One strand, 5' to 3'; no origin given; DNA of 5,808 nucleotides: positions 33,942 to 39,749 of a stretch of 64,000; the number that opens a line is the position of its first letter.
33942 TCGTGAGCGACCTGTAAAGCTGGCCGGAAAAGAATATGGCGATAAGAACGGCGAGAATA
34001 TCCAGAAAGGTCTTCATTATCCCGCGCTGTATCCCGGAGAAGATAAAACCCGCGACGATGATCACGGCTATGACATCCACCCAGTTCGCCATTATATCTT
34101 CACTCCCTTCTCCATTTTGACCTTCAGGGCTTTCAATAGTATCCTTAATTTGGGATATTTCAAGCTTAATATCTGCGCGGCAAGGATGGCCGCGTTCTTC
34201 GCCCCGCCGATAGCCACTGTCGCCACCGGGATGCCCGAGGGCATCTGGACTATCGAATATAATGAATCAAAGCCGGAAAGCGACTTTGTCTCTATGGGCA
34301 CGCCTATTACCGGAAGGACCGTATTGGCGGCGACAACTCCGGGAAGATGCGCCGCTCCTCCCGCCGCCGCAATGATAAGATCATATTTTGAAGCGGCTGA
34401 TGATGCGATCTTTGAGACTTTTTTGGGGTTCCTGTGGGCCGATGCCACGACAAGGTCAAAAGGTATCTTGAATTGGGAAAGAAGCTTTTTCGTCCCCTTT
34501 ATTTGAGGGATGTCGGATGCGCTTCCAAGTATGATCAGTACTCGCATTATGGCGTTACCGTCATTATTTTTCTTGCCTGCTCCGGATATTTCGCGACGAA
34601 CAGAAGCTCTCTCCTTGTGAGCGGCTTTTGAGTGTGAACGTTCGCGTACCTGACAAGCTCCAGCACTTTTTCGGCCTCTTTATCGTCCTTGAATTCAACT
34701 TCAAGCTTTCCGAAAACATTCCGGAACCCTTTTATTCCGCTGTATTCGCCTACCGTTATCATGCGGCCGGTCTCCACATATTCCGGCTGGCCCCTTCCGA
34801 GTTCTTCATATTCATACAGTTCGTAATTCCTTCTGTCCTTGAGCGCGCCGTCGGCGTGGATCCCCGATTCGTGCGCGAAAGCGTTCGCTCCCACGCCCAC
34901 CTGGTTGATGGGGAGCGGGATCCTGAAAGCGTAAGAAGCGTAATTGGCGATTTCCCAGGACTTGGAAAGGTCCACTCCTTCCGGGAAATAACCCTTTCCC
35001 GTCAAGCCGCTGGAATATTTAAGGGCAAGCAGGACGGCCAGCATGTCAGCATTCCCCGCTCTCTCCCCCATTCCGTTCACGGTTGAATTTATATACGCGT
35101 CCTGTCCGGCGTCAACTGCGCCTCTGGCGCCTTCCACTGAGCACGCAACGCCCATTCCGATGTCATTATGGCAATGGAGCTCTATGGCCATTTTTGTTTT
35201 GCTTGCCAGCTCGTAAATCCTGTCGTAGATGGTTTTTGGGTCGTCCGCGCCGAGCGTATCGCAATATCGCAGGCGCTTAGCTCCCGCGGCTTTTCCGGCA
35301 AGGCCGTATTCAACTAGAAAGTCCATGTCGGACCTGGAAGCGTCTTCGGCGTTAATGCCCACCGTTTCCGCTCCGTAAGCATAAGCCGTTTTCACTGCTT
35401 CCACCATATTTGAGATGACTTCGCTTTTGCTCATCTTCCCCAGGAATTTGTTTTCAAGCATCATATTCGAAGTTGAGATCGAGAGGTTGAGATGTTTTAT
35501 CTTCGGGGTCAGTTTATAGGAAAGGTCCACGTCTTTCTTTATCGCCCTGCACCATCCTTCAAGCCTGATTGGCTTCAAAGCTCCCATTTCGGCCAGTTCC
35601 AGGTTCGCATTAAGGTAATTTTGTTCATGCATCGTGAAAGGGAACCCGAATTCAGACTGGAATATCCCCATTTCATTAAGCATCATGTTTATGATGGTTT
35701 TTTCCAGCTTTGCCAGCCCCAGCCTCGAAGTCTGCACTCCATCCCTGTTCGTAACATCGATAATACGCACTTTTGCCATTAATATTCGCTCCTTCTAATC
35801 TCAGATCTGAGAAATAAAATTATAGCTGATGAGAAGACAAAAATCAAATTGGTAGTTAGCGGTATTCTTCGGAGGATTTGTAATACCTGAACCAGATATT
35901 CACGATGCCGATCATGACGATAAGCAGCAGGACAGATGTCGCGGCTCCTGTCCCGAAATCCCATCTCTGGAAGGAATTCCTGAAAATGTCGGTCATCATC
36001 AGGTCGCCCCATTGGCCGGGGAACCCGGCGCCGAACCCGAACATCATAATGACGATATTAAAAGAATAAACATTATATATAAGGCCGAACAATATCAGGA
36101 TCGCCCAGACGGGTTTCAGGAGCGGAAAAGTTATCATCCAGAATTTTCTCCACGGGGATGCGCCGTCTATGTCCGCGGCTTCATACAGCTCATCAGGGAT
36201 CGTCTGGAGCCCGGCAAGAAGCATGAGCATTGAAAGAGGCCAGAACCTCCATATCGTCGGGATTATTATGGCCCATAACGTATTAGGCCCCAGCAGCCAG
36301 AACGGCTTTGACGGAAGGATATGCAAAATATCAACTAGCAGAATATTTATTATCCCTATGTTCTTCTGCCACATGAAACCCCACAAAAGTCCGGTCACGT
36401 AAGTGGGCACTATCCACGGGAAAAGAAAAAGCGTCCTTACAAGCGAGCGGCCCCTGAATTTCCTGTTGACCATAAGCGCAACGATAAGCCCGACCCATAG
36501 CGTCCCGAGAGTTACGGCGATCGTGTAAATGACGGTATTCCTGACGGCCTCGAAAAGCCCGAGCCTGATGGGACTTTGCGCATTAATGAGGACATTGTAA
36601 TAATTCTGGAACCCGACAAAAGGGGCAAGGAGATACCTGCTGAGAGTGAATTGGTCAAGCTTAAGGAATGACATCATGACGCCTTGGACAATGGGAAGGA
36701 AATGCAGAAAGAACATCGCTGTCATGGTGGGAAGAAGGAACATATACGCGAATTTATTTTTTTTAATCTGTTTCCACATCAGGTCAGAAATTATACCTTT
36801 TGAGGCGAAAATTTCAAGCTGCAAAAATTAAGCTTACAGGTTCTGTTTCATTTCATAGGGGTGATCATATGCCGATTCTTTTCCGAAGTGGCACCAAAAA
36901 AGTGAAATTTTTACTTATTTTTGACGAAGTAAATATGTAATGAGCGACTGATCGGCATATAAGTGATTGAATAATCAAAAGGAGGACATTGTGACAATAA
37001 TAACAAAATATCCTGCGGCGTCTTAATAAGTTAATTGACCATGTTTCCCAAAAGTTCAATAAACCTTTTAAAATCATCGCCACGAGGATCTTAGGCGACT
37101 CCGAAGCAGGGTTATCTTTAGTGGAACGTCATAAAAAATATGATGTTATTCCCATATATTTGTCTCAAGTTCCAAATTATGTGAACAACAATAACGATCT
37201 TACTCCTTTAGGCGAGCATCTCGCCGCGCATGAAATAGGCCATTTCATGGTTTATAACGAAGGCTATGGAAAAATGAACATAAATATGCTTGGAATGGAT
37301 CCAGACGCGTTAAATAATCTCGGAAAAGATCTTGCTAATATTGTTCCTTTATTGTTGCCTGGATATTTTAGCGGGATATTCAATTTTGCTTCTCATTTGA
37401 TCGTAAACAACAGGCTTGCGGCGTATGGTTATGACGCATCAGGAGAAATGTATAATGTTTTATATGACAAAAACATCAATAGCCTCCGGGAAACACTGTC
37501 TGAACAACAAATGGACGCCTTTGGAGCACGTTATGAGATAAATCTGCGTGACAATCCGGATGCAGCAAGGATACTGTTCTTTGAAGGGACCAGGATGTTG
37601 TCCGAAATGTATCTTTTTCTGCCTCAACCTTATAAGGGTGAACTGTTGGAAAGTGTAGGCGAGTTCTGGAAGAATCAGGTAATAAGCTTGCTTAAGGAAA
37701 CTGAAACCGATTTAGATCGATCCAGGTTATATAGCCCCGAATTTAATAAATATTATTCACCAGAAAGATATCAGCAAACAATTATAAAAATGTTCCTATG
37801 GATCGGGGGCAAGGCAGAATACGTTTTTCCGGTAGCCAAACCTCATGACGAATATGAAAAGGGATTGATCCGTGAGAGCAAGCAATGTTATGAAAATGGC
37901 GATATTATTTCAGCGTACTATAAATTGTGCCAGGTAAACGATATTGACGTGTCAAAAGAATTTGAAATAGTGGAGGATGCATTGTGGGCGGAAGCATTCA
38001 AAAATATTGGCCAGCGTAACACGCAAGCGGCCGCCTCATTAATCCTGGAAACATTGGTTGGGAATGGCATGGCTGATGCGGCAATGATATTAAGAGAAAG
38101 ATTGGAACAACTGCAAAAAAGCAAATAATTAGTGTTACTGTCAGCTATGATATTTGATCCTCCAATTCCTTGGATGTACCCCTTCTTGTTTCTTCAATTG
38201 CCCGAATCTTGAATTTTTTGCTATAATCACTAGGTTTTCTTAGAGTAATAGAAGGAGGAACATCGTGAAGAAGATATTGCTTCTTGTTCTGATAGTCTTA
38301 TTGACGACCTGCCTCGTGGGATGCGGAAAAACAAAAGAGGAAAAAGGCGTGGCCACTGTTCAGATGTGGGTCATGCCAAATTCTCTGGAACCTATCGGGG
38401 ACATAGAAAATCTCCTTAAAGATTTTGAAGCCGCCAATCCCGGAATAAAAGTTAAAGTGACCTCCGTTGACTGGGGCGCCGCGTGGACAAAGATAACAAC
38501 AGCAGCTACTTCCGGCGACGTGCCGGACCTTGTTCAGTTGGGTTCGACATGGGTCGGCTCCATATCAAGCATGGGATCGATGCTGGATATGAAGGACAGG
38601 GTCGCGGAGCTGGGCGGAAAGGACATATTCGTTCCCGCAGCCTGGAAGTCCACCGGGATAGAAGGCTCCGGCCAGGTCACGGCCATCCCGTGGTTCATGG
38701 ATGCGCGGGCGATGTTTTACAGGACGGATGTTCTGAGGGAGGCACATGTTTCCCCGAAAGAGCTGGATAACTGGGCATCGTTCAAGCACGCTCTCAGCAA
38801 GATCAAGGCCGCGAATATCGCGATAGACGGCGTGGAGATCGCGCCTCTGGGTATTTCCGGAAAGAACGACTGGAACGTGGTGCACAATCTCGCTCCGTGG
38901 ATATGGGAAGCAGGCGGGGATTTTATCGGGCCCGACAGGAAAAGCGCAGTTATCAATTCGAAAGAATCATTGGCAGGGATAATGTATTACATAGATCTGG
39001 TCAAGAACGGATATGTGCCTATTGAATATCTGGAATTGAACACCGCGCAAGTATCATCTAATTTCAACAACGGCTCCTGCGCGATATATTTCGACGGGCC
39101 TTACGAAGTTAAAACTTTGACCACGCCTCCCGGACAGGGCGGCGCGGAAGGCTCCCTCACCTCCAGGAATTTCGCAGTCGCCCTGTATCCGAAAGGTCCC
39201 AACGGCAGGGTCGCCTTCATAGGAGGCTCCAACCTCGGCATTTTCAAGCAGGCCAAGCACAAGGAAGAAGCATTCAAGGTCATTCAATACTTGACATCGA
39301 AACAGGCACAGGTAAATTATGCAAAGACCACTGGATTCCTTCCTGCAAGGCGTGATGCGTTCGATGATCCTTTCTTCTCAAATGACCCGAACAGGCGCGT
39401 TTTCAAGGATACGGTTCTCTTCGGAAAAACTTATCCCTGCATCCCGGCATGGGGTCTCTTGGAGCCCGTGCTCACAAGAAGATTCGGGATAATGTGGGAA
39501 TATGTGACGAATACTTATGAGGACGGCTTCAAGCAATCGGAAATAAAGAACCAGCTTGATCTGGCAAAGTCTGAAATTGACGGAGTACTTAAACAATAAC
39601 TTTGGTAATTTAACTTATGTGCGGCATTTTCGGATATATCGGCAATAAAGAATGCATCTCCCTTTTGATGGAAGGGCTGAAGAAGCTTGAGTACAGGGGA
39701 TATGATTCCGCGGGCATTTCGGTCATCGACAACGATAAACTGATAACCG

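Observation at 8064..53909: Eight oriented copies of a bipartite motif (A-tract)GTGAAAT-N16-CGATA(T/A) precede only hypothetical genes: candidate alternative-sigma regulon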

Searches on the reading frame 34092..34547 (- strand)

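Call 14: search_protein_families(library=pfam, proteins=[window:34092-34547:-], max_evalue=0.001)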
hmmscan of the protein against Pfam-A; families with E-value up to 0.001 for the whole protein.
window:34092-34547:- (151 aa): 1 family
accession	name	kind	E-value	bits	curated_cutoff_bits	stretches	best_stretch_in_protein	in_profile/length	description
PF00731.26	AIRC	-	7.2e-58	194.8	30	1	2-147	1-147/148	AIR carboxylase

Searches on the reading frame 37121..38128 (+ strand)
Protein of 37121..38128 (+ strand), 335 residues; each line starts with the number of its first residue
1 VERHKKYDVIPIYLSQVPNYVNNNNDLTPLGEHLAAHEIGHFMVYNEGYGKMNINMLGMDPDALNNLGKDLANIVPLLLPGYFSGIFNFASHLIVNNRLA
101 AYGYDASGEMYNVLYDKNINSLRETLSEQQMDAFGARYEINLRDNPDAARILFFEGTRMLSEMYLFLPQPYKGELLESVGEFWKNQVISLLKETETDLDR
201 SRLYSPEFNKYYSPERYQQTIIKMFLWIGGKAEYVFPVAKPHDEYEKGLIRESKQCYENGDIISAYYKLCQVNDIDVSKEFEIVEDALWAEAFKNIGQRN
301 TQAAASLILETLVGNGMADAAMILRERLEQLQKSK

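Call 6: search_protein_families(library=pfam, proteins=[window:37121-38128:+], max_evalue=0.01)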
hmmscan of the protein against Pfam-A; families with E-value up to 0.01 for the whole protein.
window:37121-38128:+ (335 aa): 0 families

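Call 46: search_protein_families(library=ncbifam, proteins=[window:37121-38128:+], max_evalue=0.1)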
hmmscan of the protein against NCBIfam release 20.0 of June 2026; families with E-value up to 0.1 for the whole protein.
window:37121-38128:+ (335 aa): 0 families
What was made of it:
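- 36991..38128 (+): HExxH protein. The annotated ORF starts at GTG 37121 without an SD. The SD-preceded 'uORF' at 36991-37026 overlaps an open reading frame continuous with the gene, so it is probably the true start, broken by a 1-base assembly indel. No Pfam or NCBIfam hit (calls 6, 46).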

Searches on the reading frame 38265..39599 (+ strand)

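Call 13: search_protein_families(library=pfam, proteins=[window:38265-39599:+], max_evalue=0.001)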
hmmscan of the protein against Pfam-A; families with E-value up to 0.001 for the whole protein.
window:38265-39599:+ (444 aa): 2 families
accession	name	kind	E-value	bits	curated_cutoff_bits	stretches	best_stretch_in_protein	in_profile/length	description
PF13416.11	SBP_bac_8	-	2.7e-39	136.1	27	1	50-377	2-277/279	Bacterial extracellular solute-binding protein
PF01547.30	SBP_bac_1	-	5e-36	125.7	26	1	48-349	11-306/307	Bacterial extracellular solute-binding protein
